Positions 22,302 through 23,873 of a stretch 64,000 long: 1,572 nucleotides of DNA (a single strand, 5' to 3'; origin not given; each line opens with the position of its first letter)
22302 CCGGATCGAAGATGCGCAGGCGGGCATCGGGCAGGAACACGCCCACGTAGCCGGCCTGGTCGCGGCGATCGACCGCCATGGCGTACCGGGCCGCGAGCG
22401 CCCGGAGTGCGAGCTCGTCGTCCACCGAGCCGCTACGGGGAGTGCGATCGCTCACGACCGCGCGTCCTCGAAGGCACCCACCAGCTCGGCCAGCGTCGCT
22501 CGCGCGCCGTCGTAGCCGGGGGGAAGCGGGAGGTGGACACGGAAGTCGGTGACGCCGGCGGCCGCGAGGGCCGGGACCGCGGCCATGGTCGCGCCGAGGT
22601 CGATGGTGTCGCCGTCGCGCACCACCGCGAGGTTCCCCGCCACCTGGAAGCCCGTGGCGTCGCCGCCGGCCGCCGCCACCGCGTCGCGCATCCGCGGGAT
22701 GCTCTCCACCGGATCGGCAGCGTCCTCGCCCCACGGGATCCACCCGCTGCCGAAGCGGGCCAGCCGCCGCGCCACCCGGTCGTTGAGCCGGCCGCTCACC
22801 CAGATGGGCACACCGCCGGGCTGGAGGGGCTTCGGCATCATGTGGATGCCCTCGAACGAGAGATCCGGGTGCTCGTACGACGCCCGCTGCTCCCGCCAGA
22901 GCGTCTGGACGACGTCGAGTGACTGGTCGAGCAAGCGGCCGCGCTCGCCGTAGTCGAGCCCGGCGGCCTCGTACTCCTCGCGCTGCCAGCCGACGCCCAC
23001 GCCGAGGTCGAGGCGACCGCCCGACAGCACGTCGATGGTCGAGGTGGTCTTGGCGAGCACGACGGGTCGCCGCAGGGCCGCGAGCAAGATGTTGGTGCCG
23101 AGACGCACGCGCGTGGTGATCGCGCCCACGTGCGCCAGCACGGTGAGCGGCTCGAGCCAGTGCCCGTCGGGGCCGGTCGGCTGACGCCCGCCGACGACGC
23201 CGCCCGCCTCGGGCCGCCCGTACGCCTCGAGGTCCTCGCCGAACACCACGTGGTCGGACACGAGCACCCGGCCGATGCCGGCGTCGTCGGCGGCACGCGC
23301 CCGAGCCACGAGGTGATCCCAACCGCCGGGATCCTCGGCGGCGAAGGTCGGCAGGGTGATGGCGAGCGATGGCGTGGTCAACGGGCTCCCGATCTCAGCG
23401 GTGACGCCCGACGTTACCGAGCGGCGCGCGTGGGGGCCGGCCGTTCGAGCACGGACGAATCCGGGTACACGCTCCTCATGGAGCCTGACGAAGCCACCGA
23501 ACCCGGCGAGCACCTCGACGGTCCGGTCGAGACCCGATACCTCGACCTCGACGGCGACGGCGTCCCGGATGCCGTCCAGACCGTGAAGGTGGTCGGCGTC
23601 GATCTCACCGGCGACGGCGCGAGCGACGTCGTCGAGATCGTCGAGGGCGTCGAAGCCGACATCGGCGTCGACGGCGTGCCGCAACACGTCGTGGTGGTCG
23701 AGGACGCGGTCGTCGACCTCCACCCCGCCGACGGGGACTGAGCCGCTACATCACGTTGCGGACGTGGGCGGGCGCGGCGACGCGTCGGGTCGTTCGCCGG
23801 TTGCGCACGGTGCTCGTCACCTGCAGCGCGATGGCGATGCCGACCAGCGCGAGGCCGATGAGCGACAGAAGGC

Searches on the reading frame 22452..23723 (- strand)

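Call 36: search_protein_families(library=pfam, proteins=[window:22452-23723:-], max_evalue=0.001)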
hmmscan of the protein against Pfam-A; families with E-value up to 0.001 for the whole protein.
window:22452-23723:- (423 aa): 1 family
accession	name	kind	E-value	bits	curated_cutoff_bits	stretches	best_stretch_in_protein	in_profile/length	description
PF00296.26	Bac_luciferase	-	4.9e-39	135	27.9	1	133-368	19-229/314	Luciferase-like monooxygenase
